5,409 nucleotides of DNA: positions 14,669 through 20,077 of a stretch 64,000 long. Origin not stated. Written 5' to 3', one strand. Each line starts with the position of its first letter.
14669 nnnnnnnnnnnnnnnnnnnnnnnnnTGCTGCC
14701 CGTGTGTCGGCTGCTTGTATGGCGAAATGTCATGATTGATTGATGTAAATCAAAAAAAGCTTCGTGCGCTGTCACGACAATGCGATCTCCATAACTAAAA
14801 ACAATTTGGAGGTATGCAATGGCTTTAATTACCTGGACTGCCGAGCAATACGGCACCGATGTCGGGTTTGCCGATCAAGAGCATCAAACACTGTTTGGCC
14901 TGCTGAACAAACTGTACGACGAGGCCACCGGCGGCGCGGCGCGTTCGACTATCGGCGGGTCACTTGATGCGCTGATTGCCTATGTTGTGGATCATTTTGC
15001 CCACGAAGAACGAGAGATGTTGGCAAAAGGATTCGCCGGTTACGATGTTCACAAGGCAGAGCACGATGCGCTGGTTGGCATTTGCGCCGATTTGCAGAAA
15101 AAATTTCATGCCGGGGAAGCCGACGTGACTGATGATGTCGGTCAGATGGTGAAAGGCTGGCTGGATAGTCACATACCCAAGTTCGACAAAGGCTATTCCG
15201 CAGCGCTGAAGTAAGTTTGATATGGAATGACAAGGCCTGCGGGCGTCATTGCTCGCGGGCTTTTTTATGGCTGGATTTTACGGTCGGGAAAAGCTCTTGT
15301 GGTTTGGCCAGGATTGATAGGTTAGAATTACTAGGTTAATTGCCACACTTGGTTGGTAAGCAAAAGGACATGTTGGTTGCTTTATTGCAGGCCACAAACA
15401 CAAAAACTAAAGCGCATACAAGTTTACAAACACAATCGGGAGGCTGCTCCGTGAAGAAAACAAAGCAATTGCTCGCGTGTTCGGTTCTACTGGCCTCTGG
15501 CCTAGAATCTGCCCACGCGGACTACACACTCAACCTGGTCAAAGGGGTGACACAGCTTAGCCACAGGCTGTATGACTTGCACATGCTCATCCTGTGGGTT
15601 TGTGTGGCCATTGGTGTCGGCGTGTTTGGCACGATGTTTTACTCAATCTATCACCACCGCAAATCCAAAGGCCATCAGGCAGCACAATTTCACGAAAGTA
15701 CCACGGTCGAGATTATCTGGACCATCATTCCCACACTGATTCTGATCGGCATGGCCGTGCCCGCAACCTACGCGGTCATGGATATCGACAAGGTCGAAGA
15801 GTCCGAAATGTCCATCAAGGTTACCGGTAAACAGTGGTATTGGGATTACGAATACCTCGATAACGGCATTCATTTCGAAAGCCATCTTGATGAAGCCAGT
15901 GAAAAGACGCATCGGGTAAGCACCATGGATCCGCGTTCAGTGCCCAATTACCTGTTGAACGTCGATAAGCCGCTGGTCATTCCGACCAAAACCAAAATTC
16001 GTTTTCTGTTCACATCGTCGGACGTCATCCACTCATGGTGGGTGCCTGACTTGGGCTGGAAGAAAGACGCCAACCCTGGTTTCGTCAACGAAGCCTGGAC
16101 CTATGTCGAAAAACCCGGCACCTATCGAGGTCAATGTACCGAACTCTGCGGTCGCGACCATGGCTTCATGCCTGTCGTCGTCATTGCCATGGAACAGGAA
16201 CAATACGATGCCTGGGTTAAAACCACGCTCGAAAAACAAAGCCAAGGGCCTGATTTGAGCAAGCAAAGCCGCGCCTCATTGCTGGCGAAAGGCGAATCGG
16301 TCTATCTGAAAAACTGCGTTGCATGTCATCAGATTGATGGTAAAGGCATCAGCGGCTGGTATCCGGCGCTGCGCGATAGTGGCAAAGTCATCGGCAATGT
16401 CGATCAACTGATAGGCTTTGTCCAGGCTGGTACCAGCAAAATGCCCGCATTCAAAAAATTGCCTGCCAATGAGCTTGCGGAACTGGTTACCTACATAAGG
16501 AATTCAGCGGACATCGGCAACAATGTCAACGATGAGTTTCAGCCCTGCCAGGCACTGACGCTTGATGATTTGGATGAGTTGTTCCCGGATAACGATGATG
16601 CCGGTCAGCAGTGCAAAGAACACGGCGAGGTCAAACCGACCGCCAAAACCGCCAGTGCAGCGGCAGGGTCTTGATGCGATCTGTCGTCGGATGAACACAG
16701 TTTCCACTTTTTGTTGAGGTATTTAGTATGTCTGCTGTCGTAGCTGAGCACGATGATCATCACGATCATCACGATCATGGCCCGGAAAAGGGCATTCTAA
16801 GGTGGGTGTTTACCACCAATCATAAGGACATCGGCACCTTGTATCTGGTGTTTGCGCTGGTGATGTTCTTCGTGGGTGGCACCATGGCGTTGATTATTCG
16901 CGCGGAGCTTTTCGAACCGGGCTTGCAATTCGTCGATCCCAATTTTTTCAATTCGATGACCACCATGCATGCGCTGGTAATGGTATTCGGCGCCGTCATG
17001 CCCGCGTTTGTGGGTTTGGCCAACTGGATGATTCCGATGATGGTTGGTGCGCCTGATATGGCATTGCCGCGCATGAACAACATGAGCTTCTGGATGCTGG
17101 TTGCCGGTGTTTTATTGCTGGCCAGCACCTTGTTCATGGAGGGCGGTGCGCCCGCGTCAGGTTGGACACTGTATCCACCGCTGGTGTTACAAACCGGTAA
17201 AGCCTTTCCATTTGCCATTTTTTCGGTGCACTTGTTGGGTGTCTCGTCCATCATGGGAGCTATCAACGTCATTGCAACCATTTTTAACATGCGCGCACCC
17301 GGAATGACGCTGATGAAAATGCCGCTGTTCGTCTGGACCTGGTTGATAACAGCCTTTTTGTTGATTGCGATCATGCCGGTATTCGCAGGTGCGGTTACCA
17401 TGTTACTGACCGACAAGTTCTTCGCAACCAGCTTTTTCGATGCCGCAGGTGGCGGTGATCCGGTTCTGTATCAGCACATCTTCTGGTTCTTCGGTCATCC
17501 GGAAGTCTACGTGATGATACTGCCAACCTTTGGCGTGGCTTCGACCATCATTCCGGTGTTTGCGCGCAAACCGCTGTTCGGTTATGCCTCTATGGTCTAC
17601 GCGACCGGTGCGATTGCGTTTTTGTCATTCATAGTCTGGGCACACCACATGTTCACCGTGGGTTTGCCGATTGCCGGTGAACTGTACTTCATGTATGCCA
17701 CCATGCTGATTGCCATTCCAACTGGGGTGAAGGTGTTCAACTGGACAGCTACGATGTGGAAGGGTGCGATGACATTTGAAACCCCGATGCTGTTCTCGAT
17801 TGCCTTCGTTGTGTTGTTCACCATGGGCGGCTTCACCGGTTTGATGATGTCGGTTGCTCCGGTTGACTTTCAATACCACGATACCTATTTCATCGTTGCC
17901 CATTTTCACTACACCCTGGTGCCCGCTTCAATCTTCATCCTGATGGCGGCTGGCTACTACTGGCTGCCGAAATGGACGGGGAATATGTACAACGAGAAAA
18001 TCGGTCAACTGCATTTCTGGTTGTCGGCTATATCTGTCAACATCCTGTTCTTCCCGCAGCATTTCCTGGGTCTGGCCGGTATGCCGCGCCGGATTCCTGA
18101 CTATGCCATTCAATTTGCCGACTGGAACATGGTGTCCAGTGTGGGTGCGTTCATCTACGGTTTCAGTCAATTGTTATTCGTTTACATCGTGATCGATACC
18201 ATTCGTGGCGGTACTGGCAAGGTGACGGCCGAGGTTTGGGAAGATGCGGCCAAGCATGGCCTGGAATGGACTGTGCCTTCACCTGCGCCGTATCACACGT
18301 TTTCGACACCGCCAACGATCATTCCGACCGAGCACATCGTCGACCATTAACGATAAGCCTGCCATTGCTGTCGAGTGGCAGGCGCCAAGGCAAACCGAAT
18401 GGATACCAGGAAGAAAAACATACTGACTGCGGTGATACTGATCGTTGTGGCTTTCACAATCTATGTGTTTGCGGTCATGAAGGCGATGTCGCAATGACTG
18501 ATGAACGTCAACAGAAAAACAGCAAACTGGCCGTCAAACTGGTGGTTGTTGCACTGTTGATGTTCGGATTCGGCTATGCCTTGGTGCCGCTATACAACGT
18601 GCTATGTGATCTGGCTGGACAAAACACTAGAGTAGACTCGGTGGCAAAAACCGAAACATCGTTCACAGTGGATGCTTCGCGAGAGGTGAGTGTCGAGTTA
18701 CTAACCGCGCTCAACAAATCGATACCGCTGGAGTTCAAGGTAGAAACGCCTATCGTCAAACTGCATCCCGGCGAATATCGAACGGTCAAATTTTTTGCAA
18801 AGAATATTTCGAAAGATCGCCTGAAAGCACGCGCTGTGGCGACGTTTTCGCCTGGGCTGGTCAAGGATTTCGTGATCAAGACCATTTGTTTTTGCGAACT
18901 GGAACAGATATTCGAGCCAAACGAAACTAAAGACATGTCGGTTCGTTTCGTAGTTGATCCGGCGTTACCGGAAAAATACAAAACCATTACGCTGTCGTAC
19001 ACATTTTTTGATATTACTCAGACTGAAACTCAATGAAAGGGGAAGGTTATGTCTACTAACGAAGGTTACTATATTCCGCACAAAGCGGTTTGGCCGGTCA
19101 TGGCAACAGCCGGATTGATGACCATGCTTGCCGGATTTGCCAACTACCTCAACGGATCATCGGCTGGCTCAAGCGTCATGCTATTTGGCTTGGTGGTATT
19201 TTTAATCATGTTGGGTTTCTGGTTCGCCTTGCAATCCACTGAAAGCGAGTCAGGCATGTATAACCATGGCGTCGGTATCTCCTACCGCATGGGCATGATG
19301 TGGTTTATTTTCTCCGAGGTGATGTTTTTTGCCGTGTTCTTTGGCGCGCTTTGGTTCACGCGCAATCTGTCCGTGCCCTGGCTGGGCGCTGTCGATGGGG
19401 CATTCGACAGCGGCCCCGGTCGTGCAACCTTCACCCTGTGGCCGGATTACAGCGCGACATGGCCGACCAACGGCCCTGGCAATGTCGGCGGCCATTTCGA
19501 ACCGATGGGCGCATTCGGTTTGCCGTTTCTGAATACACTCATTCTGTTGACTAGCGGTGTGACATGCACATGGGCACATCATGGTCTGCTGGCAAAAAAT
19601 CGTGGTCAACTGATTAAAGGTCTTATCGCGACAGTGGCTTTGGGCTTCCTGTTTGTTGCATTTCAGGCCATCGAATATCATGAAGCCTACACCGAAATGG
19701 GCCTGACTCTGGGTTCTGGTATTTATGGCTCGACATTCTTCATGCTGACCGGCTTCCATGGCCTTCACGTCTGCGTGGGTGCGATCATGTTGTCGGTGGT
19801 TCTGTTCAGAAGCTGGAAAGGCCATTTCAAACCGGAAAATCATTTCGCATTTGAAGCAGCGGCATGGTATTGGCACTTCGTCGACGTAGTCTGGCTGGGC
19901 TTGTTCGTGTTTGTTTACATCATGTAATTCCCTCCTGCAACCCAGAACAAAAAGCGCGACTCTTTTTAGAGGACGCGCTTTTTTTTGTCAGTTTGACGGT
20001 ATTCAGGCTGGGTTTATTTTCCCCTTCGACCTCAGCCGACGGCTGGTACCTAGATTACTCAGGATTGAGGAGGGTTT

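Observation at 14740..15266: Perfect FNR box at -41.5 controlling a monocistronic McHr-like hemerythrin next to the terminal oxidase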

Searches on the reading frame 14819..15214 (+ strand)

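Call 3: search_protein_families(library=pfam, proteins=[window:14819-15214:+])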
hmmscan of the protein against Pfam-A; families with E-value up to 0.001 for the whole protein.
window:14819-15214:+ (131 aa): 1 family
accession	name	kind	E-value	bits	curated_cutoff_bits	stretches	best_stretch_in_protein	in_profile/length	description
PF01814.28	Hemerythrin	-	2.9e-14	54.1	25.3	1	19-126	7-123/127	Hemerythrin HHE cation binding domain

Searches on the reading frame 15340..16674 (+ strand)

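Call 3: search_protein_families(library=pfam, proteins=[window:15340-16674:+])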
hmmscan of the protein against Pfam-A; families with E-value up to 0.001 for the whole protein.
window:15340-16674:+ (444 aa): 4 families
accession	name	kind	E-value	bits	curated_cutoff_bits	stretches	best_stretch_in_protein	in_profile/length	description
PF00116.26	COX2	-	7.9e-36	123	22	1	157-282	1-118/120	Cytochrome C oxidase subunit II, periplasmic domain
PF02790.20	COX2_TM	-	6.2e-14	52.4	22.8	1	62-142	4-85/88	Cytochrome C oxidase subunit II, transmembrane domain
PF13442.11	Cytochrome_CBB3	-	5.5e-11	43.1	27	1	315-386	3-68/68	Cytochrome C oxidase, cbb3-type, subunit III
PF00034.26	Cytochrom_C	-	3.2e-08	35.2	21.3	1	316-388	2-88/90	Cytochrome c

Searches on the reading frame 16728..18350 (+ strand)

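Call 3: search_protein_families(library=pfam, proteins=[window:16728-18350:+])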
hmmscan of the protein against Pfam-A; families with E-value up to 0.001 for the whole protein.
window:16728-18350:+ (540 aa): 1 family
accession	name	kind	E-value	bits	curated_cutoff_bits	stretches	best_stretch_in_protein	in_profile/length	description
PF00115.25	COX1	-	1.2e-157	525.7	34.8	1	34-476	1-436/436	Cytochrome C and Quinol oxidase polypeptide I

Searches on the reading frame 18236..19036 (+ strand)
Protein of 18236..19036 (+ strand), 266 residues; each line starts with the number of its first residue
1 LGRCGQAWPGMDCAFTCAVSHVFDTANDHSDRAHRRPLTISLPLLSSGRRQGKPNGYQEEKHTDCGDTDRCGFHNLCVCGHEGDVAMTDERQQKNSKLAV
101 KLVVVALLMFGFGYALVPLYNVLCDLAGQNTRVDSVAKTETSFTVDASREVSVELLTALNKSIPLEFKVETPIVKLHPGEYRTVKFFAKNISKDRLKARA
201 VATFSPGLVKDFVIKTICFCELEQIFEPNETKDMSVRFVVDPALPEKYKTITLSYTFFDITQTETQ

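Call 3: search_protein_families(library=pfam, proteins=[window:18236-19036:+])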
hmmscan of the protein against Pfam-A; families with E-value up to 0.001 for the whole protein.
window:18236-19036:+ (266 aa): 1 family
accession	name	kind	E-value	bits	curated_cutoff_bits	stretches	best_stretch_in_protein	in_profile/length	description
PF04442.19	CtaG_Cox11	-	4.3e-35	121.4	25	1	116-259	1-148/148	Cytochrome c oxidase assembly protein CtaG/Cox11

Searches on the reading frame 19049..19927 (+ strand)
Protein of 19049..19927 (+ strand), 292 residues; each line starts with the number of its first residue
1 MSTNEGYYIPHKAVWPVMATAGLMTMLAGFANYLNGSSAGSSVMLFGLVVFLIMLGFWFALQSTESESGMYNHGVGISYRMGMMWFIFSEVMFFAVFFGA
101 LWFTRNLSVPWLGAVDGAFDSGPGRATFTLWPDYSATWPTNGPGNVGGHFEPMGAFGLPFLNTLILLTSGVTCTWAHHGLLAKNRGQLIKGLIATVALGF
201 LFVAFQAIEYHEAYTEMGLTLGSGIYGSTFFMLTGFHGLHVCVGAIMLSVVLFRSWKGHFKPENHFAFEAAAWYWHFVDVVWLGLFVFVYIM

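Call 3: search_protein_families(library=pfam, proteins=[window:19049-19927:+])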
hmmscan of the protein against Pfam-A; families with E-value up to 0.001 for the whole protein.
window:19049-19927:+ (292 aa): 1 family
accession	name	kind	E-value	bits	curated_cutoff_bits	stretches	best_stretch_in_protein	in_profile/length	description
PF00510.24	COX3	-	6.7e-59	200.3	23.8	2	150-291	118-255/258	Cytochrome c oxidase subunit III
